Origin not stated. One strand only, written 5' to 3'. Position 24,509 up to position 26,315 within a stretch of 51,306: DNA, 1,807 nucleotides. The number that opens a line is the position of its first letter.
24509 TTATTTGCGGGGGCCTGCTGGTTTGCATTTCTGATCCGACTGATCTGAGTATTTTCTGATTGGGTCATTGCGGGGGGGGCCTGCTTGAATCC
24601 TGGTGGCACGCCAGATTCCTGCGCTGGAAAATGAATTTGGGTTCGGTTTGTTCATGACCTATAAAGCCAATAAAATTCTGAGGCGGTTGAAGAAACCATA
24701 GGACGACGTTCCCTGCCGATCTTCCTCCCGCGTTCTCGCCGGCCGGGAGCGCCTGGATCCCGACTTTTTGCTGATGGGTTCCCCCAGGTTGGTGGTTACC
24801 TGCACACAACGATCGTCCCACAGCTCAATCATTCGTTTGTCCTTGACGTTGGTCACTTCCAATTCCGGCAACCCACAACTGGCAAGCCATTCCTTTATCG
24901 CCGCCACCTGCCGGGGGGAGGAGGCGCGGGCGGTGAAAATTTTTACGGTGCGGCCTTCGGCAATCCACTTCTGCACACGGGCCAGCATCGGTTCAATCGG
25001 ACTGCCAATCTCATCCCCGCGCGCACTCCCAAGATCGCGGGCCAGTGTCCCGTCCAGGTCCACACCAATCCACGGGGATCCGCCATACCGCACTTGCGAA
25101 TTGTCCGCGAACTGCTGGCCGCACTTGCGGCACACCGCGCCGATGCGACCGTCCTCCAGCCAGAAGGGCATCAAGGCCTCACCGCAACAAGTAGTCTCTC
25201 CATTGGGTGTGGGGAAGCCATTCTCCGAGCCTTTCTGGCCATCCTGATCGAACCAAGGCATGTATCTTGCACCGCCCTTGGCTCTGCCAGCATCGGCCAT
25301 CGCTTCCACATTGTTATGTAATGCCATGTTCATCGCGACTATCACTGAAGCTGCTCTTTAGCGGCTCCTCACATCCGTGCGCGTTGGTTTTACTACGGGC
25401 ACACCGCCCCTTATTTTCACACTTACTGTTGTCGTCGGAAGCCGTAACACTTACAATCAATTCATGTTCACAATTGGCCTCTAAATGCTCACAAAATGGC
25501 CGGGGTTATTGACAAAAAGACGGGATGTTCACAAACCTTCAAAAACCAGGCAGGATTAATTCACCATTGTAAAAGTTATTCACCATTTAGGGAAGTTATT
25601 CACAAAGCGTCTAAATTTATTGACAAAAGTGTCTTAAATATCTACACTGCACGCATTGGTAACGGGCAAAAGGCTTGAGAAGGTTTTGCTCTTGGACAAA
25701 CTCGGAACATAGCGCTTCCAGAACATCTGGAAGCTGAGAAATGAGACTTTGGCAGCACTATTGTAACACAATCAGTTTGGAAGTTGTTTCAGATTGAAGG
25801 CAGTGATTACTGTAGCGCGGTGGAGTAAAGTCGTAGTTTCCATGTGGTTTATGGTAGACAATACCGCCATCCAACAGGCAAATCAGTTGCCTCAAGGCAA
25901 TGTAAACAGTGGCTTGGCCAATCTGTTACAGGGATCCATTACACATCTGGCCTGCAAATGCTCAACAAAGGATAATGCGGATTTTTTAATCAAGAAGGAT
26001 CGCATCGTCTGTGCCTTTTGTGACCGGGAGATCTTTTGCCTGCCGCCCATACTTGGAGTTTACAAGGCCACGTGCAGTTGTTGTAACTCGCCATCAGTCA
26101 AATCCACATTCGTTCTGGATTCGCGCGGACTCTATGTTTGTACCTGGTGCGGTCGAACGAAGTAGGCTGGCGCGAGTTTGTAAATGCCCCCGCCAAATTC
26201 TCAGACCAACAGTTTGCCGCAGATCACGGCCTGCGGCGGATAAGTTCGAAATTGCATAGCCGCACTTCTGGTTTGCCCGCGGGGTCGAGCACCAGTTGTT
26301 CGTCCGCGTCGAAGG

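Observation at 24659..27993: Candidate uncharacterised three-gene module: Zn-ribbon HAD phosphatase, double Zn-ribbon protein and tandem kinase/pseudokinase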

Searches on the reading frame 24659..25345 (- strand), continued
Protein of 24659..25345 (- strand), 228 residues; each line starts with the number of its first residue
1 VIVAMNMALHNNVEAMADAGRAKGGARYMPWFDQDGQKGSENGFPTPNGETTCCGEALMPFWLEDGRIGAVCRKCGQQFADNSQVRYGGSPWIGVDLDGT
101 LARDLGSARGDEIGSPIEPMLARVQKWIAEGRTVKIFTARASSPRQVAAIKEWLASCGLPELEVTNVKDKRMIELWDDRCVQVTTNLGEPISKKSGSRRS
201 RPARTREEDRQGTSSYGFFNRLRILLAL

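Call 41: search_dna_similar(query=window:24659-25345:-, collection=phages, mode=protein, max_evalue=0.001, max_rows=15)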
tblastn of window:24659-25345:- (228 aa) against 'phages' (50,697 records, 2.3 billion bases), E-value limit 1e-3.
Records with a match: 18; places in all: 18; records where one place covers at least 80% of the query: 0.
Best place of each record, by identity: <60% 18.
By first word of the organism name: Rhizobium 7; Burkholderia 4; Vibrio 2; Ralstonia 2; Mesorhizobium 1; Tunturiibacter 1; Cronobacter 1.
By host as written in the record: Burkholderia cenocepacia 4; - 3; Rhizobium leguminosarum VF39SM 1; R. phaseoli sv. phaseoli INC 2-5 1; Rhizobium etli Y2_11 1; Rhizobium etli Y2_17 1; Vibrio alginolyticus 1; Rhizobium phaseoli N1_15 1; and 5 more.
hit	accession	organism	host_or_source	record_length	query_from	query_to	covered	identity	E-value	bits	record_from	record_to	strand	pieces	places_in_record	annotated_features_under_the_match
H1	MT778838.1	Rhizobium phage V1VFA-S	-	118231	70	189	53%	43.7%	2e-19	92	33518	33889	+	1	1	hypothetical protein (x2)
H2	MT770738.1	Rhizobium phage B1VFA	Rhizobium leguminosarum VF39SM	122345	70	189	53%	42.7%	1e-18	89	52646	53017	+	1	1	hypothetical protein (x2)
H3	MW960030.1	Rhizobium phage RHph_X66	R. phaseoli sv. phaseoli INC 2-5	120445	70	191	54%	40.6%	1e-17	87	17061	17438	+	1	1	hypothetical protein (x2)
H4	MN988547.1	Rhizobium phage RHph_Y2_11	Rhizobium etli Y2_11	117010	72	188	51%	42.3%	7e-13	73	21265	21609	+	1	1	hypothetical protein | DUF2829 domain-containing protein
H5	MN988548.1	Rhizobium phage RHph_Y2_17_1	Rhizobium etli Y2_17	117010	72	188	51%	42.3%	7e-13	73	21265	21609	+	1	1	hypothetical protein | DUF2829 domain-containing protein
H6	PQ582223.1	Vibrio phage PVA7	Vibrio alginolyticus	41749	93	198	46%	43.6%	2e-15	81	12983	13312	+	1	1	phosphoheptose isomerase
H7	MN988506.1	Rhizobium phage RHph_N1_15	Rhizobium phaseoli N1_15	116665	92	188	43%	46.6%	1e-12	72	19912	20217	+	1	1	hypothetical protein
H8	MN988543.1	Rhizobium phage RHph_N2_6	Rhizobium phaseoli N2_6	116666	92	188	43%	46.6%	1e-12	72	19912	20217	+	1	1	hypothetical protein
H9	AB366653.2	Ralstonia phage phiRSL1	-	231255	92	188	43%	46.5%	2e-17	86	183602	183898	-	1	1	hypothetical protein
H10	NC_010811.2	Ralstonia phage phiRSL1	-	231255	92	188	43%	46.5%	2e-17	86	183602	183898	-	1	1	hypothetical protein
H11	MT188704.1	Mesorhizobium phage Cp1R7A-A1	Mesorhizobium loti R7ANS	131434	90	190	44%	43.8%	1e-16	84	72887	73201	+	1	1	hypothetical protein (x2)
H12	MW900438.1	Vibrio phage vB_ValP_VA-RY-3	Vibrio alginolyticus RY-3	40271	93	222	57%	33.8%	2e-13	74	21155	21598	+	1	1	hypothetical protein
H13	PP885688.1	Tunturiibacter phage Tunturi_5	Tunturiibacter psychrotolerans X4BP1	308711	92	189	43%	44.1%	4e-14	77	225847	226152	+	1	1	MutT/NUDIX hydrolase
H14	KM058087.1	Cronobacter phage vB_CsaP_Ss1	Cronobacter sakazakii ATCC BAA 894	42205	93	200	47%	37.5%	3e-11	68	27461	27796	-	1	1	hypothetical protein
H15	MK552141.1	Burkholderia phage BcepSauron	Burkholderia cenocepacia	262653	76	188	50%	31.7%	1e-7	57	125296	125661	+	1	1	HAD hydrolase | hypothetical protein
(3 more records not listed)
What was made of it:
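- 24776..25072 (-): Small HAD core of A, residues 92-190, of the type found as stand-alone proteins in phages. Cultured phages also carry relatives (call 41).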

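Call 63: fold_search(model_id=the predicted structure, library=pdb)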
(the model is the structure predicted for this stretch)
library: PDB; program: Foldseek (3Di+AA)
matches with E <= 10: 1098; with E <= 0.001: 0
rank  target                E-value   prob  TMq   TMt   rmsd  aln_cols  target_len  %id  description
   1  3qgm_C                6.6e-02  0.93  0.22  0.20   3.4        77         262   22  p-nitrophenyl phosphatase from Archaeoglobus fulgidus (released 2011-02-09)
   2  7nqr_A                9.2e-02  0.38  0.19  0.12  13.3       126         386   15  Plasmodium falciparum Hsp70-x chaperone nucleotide binding domain in complex with Z287256168 (released 2021-03-10)
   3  9jtz_B                1.2e-01  0.72  0.27  0.25  17.1       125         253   14  Crystal structure of Nir2 C-terminal domain in complex with phosphatidic acid (released 2025-10-15)
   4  9jzp_B                1.5e-01  0.66  0.27  0.26  17.0       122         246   16  Crystal structure of Nir2 C-terminal domain (released 2025-10-15)
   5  4bx0                  1.7e-01  0.63  0.24  0.20   4.9        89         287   19  Crystal Structure of a Monomeric Variant of murine Chronophin (Pyridoxal Phosphate phosphatase) (released 2013-12-25)
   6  8ip8_TA               1.9e-01  0.44  0.20  0.31   5.3        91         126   13  Wheat 80S ribosome stalled on AUG-Stop boron dependently (released 2024-02-21)
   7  4xrp_A                1.9e-01  0.35  0.24  0.19   8.9       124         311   14  Structure of the Pnkp1/Rnl/Hen1 RNA repair complex (released 2015-04-22)
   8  9jz1_C                2.2e-01  0.54  0.24  0.23  16.7       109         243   16  Crystal structure of Nir2 C-terminal domain in complex with phosphate (released 2025-10-15)
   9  1k1e_K                2.5e-01  0.60  0.26  0.33   5.8        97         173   18  Structure Of the cobalt-bound form of the deoxy-D-mannose-octulosonate 8-phosphate phosphatase (YrbI) From Haemophilus (released 2002-02-27)
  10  9jz1_A                2.5e-01  0.44  0.24  0.22  16.6       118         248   16  Crystal structure of Nir2 C-terminal domain in complex with phosphate (released 2025-10-15)
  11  8bsi_Lf               2.5e-01  0.41  0.20  0.31   5.3        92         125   13  Giardia ribosome chimeric hybrid-like GDP+Pi bound state (B1) (released 2023-03-15)
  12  9axt_Bq               2.5e-01  0.30  0.19  0.32   7.0        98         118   16  Non-translating S. pombe ribosome (released 2024-10-16)
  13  9h3g_AV               2.6e-01  0.35  0.19  0.30   5.7        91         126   15  Structure of the Arabidopsis thaliana 80S ribosome in complex with P- and E-site tRNAs and mRNA (released 2026-02-04)
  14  9jzp_A                2.8e-01  0.35  0.23  0.20  14.8       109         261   17  Crystal structure of Nir2 C-terminal domain (released 2025-10-15)
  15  9hcf_t                2.8e-01  0.15  0.21  0.17  11.5       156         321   13  Mouse mitoribosome large subunit assembly intermediate bound to NSUN4, METRF4, GTPBP7, GTPBP10 and the MALSU-L0R8F8-mt (released 2025-07-09)
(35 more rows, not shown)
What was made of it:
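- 24776..25072 (-): With the poor model, the best-ranked Foldseek match is a HAD phosphatase (3qgm, E = 0.066), and several further HAD-type phosphatases appear among otherwise unrelated weak matches (call 63).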

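Call 64: get_annotated_region(hit=H6, flank=4000)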
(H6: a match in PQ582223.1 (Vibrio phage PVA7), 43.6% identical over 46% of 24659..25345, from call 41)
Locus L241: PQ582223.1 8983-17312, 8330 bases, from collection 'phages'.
description: Vibrio phage PVA7, complete genome.
organism: Vibrio phage PVA7 (NCBI taxid 3389923)
taxonomy: Viruses
host: Vibrio alginolyticus; source: water sample; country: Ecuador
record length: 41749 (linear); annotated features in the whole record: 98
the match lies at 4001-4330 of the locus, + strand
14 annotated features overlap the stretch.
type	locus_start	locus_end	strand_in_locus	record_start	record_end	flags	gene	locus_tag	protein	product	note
CDS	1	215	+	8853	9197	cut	-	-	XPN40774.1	putative DNA repair helicase RadD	radD_1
CDS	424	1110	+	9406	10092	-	-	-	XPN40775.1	putative DNA repair helicase RadD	radD_2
CDS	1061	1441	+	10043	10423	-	-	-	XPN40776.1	hypothetical protein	-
CDS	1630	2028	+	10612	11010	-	-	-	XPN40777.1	hypothetical protein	-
CDS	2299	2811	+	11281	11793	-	-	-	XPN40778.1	hypothetical protein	-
CDS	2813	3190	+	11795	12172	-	-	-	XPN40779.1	hypothetical protein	-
CDS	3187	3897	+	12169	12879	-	-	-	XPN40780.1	flavin-dependent thymidylate synthase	thyX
CDS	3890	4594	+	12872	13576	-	-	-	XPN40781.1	phosphoheptose isomerase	-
CDS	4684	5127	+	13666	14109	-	-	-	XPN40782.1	3'-5' exonuclease DinG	dinG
CDS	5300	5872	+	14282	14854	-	-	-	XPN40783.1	DNA polymerase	-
CDS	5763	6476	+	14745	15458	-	-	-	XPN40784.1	DNA polymerase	dnaE2_1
CDS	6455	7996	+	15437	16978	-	-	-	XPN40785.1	DNA polymerase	dnaE2_2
CDS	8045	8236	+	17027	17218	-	-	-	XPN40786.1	pyrophosphatase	-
CDS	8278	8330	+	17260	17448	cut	-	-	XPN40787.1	pyrophosphatase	-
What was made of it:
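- In Vibrio phage PVA7 the homologue sits among nucleotide and DNA-metabolism genes: thyX, an exonuclease and a DNA polymerase (call 64).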

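Call 66: find_encoding_contigs(protein=P0208, flank=10000, max_places=2)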
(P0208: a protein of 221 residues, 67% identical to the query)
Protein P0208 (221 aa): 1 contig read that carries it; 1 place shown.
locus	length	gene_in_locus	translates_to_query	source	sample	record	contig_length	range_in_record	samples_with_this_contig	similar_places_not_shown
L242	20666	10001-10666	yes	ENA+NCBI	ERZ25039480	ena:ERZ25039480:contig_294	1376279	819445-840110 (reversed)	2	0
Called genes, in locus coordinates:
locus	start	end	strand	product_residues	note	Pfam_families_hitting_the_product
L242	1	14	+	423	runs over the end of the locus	-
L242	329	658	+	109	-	PF00076:RRM_1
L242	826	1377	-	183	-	PF02245:Pur_DNA_glyco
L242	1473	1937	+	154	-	-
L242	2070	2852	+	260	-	-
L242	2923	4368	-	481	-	PF03060:NMO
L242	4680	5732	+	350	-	PF00089:Trypsin, PF13365:Trypsin_2, PF13180:PDZ_2, PF17820:PDZ_6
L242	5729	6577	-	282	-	PF00165:HTH_AraC (weak), PF12833:HTH_18, PF01035:DNA_binding_1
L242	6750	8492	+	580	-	-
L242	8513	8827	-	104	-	-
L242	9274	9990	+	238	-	-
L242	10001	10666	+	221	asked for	-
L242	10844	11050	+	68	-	-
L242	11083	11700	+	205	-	-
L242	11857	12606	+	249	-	-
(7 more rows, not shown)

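Call 67: find_encoding_contigs(protein=P0238, flank=10000, max_places=2)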
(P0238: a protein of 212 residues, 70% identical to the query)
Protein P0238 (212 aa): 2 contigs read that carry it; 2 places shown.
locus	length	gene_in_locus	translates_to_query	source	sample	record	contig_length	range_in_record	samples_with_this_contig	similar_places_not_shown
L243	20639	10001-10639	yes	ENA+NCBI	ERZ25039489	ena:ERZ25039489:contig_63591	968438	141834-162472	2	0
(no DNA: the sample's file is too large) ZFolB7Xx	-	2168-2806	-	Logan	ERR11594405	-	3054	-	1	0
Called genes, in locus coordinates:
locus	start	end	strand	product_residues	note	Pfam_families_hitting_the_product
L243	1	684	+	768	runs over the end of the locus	PF00989:PAS, PF08448:PAS_4, PF13188:PAS_8 (weak), PF13426:PAS_9, PF08447:PAS_3, PF00512:HisKA (weak), PF02518:HATPase_c, PF00072:Response_reg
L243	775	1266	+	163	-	PF00903:Glyoxalase, PF18029:Glyoxalase_6 (weak), PF22677:Ble-like_N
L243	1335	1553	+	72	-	-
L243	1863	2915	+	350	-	PF00089:Trypsin, PF13365:Trypsin_2, PF00595:PDZ (faint), PF13180:PDZ_2, PF17820:PDZ_6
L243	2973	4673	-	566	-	-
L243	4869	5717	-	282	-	PF00165:HTH_AraC (weak), PF12833:HTH_18, PF01035:DNA_binding_1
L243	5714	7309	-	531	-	PF00005:ABC_tran, PF13555:AAA_29 (faint), PF00004:AAA (faint), PF02463:SMC_N (faint), PF13304:AAA_21 (faint), PF00005:ABC_tran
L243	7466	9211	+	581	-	-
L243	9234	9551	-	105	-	-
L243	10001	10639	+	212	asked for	-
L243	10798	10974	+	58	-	-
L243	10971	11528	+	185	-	-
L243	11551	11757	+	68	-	-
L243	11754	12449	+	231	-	PF07589:PEP_exosort_dom (weak)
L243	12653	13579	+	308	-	PF07589:PEP_exosort_dom (weak)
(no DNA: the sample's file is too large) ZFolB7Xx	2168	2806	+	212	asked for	-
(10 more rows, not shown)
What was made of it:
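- The same order, C, B, (PEP-CTERM), A, PEP-CTERM array, mreBCD, is seen in two contigs of about 1 Mb (calls 66, 67).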

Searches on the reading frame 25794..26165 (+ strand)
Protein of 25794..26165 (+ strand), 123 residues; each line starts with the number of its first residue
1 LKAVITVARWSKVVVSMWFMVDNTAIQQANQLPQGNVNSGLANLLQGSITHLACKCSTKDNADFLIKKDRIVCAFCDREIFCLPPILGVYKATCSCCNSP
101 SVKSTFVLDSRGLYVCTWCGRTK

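Call 3: search_protein_families(library=pfam, proteins=[window:25794-26165:+], max_evalue=1)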
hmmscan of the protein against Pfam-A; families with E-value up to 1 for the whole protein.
window:25794-26165:+ (123 aa): 0 families

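Call 4: search_protein_families(library=ncbifam, proteins=[window:25794-26165:+], max_evalue=1)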
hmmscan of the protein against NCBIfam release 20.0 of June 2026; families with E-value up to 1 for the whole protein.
window:25794-26165:+ (123 aa): 0 families

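Call 5: search_protein_families(library=padloc, proteins=[window:25794-26165:+], max_evalue=1)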
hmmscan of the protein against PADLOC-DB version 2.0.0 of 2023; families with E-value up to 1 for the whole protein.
window:25794-26165:+ (123 aa): 0 families

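Call 12: find_homologous_proteins(query=window:25794-26165:+)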
Query window:25794-26165:+ (123 aa): 59 proteins with E <= 0.001 among 60 candidates.
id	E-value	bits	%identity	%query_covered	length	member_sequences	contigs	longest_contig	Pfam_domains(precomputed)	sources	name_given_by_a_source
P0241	1.0e-58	215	88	87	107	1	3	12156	-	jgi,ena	-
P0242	4.0e-55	203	81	87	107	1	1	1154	-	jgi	jgi:hypothetical protein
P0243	6.6e-55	203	79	91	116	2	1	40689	-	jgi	jgi:hypothetical protein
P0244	8.7e-55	202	81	87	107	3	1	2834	-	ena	-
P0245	5.0e-54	200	84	87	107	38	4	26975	-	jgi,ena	jgi:hypothetical protein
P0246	3.6e-53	197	70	98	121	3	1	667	-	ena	-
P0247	4.6e-53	197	80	87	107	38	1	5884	-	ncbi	-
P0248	1.2e-52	195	82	87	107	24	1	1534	-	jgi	-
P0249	1.9e-52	195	74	90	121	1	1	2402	-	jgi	jgi:hypothetical protein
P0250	6.9e-52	193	80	87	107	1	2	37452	-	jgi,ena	-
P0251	7.2e-52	193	80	87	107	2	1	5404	-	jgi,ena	jgi:hypothetical protein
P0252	2.1e-50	188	79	85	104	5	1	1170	-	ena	-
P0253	5.2e-50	187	74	90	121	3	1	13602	-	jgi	jgi:hypothetical protein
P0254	1.0e-49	186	71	90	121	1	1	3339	-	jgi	jgi:hypothetical protein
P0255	1.3e-49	185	67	98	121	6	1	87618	-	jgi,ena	-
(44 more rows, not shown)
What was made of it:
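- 25794..26165 (+): Gene B: a small protein with two CxC...CxxC knuckle pairs (double zinc-ribbon-like). 123 aa from the TTG at 25794, or 107 or 104 aa from the ATGs at 25842 and 25851. There are 59 homologues, all from the same clade (call 12).
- On Two-gene unit (A+B): All B homologues come from the same clade (call 12).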

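Call 39: search_protein_families(library=phrogs, proteins=[window:25794-26165:+], max_evalue=1)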
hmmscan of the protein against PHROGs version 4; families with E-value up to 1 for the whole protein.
window:25794-26165:+ (123 aa): 3 families
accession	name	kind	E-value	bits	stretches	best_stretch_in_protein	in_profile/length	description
phrog_36905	-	unknown function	0.23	12.6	0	57-80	3-26/71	-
phrog_33299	-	unknown function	0.36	12.2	0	66-79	1-14/71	-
phrog_11258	-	unknown function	0.5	11.1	0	101-122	53-74/184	-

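Call 79: find_related_loci(query=A3, collection=viral_contigs, flank=5000)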
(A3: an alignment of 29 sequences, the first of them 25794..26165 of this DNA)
Query A3 (123 aa) in viral_contigs; peptide patterns used: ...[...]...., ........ (x = any residue, [..] = any of these).
45 stretches matched a pattern, but none encodes a relative of the query by tblastn (E <= 1e-3).
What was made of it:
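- B is absent from viral contigs (call 79).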

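Call 81: search_protein_families(library=pfam, alignment_id=A3, max_evalue=5)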
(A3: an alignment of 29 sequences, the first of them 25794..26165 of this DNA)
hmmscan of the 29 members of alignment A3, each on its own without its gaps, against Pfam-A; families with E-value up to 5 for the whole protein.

A. member 1, window:25794-26165:+ (123 aa): 0 families

B. families by the number of members that match (of 29 scanned): 10 families
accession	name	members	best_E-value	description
PF02748.20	PyrI_C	6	0.13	Aspartate carbamoyltransferase regulatory chain, metal binding domain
PF08271.17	Zn_Ribbon_TF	5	0.027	TFIIB zinc-binding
PF10080.14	FtrD-like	4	0.05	Membrane iron-sulfur containing protein FtrD-like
PF08396.15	Toxin_34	2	0.13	Spider toxin omega agatoxin/Tx1 family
PF13570.13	Beta-prop_ACSF4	1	0.0051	Beta-alanine-activating enzyme, beta-propeller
PF06689.19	zf-C4_ClpX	1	0.027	ClpX C4-type zinc finger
PF09142.17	TruB_C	1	0.18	tRNA Pseudouridine synthase II, C terminal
PF16865.10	GST_C_5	1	0.18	Glutathione S-transferase, C-terminal domain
PF24451.1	DUF7567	1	0.35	Family of unknown function (DUF7567)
PF17283.8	Zn_ribbon_SprT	1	3.1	SprT-like zinc ribbon domain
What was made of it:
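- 25794..26165 (+): Only sub-threshold zinc-ribbon Pfam hits were found (call 81).
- On Zinc ribbon (B, and the N-terminus of A): Only sub-threshold Pfam hits were found: TFIIB Zn ribbon at 0.027, ClpX C4 at 0.027 and PyrI_C at 0.13 (call 81).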

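Call 82: search_solved_structures(query=A3, max_evalue=10, show_alignments=2)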
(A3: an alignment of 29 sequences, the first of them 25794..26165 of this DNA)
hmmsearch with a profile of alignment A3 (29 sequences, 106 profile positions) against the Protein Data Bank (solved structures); distinct sequences matched with E-value up to 10: 0.
